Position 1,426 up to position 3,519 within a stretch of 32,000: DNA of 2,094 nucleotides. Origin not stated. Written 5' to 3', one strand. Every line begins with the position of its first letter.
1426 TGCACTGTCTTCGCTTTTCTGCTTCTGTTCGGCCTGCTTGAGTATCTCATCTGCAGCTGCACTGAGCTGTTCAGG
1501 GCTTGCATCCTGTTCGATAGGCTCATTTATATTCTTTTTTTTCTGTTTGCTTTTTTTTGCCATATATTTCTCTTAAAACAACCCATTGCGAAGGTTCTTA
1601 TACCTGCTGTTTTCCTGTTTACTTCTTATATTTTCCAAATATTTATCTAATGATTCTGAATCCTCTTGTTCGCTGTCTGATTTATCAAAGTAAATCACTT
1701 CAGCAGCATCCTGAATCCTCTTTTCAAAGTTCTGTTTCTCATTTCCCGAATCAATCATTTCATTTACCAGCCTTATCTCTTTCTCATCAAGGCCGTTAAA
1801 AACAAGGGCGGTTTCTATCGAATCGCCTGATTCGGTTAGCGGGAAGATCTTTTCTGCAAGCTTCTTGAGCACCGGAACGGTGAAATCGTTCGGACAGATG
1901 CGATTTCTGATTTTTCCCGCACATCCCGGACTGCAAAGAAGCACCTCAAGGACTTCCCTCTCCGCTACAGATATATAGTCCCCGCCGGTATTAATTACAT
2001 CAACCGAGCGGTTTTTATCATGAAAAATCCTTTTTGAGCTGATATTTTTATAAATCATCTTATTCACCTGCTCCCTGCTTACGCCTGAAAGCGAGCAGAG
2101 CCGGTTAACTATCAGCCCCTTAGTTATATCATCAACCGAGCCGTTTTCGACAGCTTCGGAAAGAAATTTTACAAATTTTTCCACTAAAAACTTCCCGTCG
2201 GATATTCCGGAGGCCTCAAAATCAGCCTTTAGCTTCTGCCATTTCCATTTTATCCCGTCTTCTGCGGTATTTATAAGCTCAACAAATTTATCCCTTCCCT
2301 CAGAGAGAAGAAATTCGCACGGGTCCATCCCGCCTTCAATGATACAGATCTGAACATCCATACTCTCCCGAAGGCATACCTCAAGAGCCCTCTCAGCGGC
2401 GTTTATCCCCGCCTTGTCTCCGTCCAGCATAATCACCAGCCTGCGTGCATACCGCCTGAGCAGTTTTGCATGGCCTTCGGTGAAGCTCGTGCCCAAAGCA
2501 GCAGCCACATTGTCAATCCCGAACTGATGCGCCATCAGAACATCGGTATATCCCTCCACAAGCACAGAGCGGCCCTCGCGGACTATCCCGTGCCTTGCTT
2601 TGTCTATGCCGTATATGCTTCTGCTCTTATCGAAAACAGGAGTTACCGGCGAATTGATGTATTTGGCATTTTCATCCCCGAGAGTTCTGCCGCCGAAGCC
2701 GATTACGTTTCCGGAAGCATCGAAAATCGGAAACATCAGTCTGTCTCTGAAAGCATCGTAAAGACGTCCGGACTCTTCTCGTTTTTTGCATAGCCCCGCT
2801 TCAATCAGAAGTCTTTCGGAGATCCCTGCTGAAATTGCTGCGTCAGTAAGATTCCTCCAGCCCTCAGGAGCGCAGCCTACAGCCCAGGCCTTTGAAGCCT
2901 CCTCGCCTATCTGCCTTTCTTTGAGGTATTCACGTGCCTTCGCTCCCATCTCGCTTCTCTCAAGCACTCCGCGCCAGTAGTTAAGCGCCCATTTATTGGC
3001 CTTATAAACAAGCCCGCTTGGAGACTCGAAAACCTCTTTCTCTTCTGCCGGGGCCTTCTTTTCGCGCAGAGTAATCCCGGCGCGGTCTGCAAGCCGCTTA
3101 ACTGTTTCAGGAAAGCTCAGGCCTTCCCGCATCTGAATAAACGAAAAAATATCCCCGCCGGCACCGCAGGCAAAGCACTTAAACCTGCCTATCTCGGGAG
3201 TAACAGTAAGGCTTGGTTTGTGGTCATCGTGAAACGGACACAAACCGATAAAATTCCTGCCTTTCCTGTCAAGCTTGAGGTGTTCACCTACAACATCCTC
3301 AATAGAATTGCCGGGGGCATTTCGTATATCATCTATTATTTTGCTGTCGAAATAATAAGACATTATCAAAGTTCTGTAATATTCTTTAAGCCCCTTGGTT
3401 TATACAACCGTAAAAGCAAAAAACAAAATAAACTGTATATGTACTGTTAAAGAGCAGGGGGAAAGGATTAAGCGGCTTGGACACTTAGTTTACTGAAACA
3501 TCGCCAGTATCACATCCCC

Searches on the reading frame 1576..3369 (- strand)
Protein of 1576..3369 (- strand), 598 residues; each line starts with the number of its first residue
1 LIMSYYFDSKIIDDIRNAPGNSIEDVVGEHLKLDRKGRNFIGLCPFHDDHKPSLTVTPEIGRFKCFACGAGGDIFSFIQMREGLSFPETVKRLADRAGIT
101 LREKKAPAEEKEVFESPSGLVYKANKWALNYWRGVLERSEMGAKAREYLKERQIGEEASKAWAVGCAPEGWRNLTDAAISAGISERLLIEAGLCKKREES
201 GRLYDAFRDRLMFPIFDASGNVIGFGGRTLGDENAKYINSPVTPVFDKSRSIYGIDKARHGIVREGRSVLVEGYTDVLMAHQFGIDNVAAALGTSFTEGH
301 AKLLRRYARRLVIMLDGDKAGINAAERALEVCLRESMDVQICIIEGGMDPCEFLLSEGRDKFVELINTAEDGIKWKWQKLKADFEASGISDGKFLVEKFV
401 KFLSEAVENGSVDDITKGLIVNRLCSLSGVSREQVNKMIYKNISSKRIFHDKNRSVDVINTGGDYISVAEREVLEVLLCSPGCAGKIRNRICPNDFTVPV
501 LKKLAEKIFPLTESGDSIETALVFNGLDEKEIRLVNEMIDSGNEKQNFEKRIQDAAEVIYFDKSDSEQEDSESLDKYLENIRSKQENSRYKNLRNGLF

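Call 59: search_protein_families(library=pfam, proteins=[window:1576-3369:-], max_evalue=0.00001)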
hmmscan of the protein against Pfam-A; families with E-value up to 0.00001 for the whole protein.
window:1576-3369:- (598 aa): 6 families
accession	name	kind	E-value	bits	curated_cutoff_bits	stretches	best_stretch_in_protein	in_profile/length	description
PF08275.17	DNAG_N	-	4.3e-38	130.7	26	1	139-259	8-128/128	DNA primase catalytic core, N-terminal domain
PF01807.25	Zn_ribbon_DnaG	-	6.2e-28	96.9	24.9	1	10-104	4-96/98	CHC2 zinc finger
PF13155.12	Toprim_2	-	1.4e-19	70.6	22.1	1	269-354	1-88/88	Toprim-like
PF13662.12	Toprim_4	-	4.9e-15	56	25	1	269-341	4-83/85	Toprim domain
PF01751.28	Toprim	-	4.8e-11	43.1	23.1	1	269-333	3-81/96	Toprim domain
PF13362.12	Toprim_3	-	6e-06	27.1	27.2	0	268-360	2-95/95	Toprim domain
